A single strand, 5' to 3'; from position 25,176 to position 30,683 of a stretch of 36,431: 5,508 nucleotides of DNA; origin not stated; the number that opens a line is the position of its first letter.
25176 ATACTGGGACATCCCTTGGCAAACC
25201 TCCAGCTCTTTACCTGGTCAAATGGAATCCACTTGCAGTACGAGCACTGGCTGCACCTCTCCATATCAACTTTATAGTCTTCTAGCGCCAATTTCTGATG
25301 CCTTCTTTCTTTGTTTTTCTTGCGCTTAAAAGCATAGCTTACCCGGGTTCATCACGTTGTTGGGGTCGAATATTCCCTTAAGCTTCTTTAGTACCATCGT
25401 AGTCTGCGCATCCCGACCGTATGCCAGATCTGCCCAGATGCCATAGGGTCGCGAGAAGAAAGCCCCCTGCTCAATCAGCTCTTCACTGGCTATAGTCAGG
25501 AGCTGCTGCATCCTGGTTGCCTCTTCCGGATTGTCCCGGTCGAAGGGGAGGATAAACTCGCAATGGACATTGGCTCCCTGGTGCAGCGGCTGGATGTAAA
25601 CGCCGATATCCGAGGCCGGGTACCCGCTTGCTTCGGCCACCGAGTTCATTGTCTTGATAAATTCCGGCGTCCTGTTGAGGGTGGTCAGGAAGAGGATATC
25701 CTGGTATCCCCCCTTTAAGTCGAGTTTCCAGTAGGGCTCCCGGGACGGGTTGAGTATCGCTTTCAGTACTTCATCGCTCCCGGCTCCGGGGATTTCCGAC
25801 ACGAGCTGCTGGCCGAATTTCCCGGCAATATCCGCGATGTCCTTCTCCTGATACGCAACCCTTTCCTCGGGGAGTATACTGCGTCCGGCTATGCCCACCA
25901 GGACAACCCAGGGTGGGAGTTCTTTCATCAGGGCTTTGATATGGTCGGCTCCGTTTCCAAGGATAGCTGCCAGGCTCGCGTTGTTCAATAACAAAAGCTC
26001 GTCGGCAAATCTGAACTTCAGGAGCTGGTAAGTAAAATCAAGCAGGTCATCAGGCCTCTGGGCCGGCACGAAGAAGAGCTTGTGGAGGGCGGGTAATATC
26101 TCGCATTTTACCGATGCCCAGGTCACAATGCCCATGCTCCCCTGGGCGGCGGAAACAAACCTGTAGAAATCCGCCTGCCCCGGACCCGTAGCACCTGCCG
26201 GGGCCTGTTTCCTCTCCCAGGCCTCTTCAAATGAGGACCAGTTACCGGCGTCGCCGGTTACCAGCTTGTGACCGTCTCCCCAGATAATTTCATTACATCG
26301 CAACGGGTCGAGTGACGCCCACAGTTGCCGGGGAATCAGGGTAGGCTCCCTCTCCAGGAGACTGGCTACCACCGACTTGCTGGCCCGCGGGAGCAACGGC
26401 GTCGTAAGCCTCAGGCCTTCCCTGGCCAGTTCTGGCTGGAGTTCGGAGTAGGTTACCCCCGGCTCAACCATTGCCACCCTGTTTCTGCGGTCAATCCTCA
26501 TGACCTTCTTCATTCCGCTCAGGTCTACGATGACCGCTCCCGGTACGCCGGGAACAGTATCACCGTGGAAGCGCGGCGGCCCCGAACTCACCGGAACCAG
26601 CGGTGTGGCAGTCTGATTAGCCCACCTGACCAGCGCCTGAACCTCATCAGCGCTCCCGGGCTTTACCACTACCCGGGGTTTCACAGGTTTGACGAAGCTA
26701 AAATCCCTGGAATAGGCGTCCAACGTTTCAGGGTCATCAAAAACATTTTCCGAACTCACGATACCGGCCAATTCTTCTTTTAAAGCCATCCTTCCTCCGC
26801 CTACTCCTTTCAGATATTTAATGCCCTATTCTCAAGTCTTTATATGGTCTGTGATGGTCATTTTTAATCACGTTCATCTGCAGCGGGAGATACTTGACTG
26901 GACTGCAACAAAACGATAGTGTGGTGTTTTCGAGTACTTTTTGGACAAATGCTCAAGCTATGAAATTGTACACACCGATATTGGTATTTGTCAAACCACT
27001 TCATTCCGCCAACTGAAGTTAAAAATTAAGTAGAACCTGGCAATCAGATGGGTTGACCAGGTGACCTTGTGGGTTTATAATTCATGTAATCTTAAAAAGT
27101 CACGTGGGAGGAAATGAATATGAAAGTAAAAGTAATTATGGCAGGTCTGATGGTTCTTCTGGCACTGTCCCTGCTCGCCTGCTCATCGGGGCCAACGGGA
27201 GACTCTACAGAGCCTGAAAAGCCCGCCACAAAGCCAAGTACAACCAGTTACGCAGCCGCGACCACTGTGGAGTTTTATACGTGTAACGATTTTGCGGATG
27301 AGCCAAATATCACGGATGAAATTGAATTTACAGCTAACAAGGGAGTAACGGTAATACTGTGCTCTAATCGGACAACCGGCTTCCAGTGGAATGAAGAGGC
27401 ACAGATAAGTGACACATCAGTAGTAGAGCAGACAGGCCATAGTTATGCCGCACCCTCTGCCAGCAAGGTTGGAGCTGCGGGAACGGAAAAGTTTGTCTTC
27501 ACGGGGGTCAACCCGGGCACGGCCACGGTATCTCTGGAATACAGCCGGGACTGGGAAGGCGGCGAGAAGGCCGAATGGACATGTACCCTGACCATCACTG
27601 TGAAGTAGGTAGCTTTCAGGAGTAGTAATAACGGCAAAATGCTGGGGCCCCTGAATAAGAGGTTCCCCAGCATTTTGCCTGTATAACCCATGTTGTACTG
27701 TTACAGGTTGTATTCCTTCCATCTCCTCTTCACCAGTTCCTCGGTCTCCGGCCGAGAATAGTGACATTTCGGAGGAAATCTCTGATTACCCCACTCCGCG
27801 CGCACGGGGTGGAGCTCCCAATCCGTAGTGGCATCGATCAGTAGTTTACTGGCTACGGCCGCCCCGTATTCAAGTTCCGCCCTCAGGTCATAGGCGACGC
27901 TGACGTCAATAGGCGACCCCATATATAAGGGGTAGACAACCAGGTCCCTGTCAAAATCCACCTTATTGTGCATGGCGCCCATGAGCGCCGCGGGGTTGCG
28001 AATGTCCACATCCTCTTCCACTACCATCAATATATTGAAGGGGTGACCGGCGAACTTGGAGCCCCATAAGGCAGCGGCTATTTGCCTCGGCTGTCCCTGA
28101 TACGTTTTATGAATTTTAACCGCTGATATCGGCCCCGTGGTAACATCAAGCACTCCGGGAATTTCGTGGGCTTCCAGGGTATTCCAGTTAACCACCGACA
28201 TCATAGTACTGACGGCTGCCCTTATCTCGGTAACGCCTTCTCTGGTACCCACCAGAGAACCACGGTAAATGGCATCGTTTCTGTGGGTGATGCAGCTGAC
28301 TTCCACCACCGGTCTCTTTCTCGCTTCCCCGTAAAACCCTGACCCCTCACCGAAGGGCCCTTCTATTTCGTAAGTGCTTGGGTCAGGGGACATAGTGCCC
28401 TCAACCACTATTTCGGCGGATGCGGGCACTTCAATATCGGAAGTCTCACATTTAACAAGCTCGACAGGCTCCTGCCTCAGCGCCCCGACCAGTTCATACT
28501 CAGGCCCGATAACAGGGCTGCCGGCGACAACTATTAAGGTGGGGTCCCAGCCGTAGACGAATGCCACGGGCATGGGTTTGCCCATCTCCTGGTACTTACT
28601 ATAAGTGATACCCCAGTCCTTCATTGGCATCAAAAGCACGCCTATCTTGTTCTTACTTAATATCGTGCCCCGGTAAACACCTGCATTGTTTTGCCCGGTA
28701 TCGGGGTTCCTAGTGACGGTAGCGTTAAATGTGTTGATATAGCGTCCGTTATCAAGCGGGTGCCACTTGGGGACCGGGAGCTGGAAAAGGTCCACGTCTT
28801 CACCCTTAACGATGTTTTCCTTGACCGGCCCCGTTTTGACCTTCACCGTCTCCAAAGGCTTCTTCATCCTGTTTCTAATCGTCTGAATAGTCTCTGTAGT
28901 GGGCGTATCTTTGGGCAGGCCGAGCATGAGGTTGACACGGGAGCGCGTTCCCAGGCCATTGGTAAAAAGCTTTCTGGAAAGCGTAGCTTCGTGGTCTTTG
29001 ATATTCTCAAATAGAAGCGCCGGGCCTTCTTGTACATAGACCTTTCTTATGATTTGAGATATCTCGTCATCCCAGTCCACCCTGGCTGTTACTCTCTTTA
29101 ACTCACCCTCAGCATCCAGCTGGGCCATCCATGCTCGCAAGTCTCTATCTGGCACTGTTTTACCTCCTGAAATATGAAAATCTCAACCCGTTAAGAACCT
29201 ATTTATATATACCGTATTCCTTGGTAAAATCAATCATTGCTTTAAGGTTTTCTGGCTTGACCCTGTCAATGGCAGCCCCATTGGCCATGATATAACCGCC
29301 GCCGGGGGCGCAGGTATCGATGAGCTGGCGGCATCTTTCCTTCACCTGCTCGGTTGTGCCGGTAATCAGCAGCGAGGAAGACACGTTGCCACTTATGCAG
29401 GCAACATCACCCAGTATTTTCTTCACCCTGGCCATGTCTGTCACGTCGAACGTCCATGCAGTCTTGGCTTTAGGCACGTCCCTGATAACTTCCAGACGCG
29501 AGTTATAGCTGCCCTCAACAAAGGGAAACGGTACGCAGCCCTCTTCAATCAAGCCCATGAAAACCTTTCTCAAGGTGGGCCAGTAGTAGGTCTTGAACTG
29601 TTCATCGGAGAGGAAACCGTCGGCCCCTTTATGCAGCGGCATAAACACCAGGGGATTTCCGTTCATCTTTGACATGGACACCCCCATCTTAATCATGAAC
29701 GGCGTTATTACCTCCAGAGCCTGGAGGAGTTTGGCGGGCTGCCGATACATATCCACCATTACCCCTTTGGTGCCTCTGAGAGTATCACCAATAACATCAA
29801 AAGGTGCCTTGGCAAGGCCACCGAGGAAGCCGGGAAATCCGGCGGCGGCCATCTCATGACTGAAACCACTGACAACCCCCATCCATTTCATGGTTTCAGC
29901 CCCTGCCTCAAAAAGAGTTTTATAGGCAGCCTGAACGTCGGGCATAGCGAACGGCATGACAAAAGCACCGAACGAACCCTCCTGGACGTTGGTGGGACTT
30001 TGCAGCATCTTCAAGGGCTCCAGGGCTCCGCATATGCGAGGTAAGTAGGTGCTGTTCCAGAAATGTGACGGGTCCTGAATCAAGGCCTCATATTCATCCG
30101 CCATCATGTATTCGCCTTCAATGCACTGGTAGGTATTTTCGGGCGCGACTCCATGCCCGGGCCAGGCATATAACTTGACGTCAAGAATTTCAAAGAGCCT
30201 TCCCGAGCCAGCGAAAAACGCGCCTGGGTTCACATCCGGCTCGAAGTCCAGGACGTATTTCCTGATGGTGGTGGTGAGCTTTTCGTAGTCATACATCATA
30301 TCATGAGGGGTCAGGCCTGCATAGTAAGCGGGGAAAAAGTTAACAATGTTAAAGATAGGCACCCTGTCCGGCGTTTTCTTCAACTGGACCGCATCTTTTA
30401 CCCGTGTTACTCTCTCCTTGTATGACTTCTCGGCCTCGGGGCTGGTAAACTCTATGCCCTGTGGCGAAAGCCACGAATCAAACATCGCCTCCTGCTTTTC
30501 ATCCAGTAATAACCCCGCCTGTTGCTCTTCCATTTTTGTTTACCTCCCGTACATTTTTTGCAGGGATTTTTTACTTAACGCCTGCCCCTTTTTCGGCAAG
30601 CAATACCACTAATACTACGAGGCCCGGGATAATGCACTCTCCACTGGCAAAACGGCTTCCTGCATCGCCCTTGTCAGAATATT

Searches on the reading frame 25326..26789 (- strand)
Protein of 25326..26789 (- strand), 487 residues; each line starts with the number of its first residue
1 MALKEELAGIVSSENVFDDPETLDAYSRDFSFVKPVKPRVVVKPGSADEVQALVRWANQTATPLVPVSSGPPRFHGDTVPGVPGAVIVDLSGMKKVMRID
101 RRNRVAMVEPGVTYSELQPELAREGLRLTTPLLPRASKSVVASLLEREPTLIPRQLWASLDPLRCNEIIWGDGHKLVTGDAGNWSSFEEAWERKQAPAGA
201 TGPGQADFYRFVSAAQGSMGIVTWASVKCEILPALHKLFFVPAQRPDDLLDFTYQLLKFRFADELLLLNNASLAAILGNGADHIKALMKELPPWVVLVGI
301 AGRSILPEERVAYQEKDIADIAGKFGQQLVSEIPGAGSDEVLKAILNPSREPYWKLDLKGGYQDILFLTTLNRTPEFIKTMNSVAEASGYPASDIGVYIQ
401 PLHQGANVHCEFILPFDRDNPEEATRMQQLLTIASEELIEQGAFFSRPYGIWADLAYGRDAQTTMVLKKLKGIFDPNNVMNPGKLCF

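Call 5: search_protein_families(library=pfam, proteins=[window:25326-26789:-])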
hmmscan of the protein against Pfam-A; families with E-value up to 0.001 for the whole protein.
window:25326-26789:- (487 aa): 2 families
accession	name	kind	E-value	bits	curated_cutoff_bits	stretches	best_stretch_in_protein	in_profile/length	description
PF01565.28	FAD_binding_4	-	6.4e-18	65.2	26.4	1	38-129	1-89/139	FAD binding domain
PF02913.24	FAD-oxidase_C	-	1.3e-05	25.4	21.2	1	320-485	82-248/248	FAD linked oxidases, C-terminal domain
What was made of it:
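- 25326..26789 (-): Module B subunit 1 (487 aa), paralogue of subunit 1. Pfam domains in call 5.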

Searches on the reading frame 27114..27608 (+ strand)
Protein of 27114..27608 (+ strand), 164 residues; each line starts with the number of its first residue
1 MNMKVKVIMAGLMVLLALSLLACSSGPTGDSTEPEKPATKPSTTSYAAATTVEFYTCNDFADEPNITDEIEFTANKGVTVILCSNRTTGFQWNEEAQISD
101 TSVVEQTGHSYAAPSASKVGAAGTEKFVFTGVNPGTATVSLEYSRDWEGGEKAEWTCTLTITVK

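Call 5: search_protein_families(library=pfam, proteins=[window:27114-27608:+])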
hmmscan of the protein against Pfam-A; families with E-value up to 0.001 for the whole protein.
window:27114-27608:+ (164 aa): 1 family
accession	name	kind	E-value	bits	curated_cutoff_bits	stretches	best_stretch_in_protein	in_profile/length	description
PF09394.16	Inhibitor_I42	-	5.7e-20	71.8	27.2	1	74-161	4-91/91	Chagasin family peptidase inhibitor I42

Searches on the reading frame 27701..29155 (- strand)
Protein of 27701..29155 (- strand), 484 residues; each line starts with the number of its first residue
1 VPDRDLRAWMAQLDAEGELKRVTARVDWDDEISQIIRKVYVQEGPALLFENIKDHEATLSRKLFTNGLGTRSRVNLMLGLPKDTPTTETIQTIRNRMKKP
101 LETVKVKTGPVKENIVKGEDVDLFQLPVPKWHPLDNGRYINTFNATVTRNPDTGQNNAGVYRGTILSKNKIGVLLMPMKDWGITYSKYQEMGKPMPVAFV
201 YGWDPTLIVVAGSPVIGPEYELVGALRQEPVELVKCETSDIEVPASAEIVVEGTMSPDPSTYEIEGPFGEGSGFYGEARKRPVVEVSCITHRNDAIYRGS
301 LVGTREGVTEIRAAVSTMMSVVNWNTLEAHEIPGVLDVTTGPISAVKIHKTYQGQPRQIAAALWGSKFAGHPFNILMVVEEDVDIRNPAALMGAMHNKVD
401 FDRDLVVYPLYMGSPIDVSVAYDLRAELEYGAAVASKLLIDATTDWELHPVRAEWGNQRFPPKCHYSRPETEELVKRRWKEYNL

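Call 5: search_protein_families(library=pfam, proteins=[window:27701-29155:-])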
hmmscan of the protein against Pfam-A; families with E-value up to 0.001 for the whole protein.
window:27701-29155:- (484 aa): 3 families
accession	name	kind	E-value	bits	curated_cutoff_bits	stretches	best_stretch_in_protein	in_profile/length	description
PF01977.22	UbiD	-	1.1e-63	214.6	23.3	1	104-303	3-204/206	3-octaprenyl-4-hydroxybenzoate carboxy-lyase Rift-related domain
PF20695.2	UbiD_N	-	1.5e-19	70.3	24.3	1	11-90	2-75/78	3-octaprenyl-4-hydroxybenzoate carboxy-lyase N-terminal domain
PF20696.2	UbiD_C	-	1.9e-17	63.9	24.2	1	343-442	37-127/127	3-octaprenyl-4-hydroxybenzoate carboxy-lyase C-terminal domain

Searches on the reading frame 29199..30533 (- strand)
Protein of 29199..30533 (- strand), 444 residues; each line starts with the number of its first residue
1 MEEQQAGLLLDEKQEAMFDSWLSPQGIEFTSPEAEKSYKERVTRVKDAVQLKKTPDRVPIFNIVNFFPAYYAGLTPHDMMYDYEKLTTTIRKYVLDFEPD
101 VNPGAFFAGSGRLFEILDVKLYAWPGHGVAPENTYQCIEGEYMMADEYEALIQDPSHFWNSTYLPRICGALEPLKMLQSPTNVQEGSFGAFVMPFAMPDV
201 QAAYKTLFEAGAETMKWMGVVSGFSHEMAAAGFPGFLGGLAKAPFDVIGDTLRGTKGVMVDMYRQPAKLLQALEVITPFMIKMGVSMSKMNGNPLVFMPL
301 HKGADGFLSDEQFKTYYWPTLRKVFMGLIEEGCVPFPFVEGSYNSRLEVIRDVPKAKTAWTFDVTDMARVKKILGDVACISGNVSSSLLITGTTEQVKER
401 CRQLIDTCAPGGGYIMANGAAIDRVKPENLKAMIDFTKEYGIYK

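Call 5: search_protein_families(library=pfam, proteins=[window:29199-30533:-])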
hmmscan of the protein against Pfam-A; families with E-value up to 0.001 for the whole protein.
window:29199-30533:- (444 aa): 1 family
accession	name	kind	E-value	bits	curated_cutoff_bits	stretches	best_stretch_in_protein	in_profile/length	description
PF01208.23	URO-D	-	1.3e-20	74.2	23.9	1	237-440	139-346/346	Uroporphyrinogen decarboxylase (URO-D)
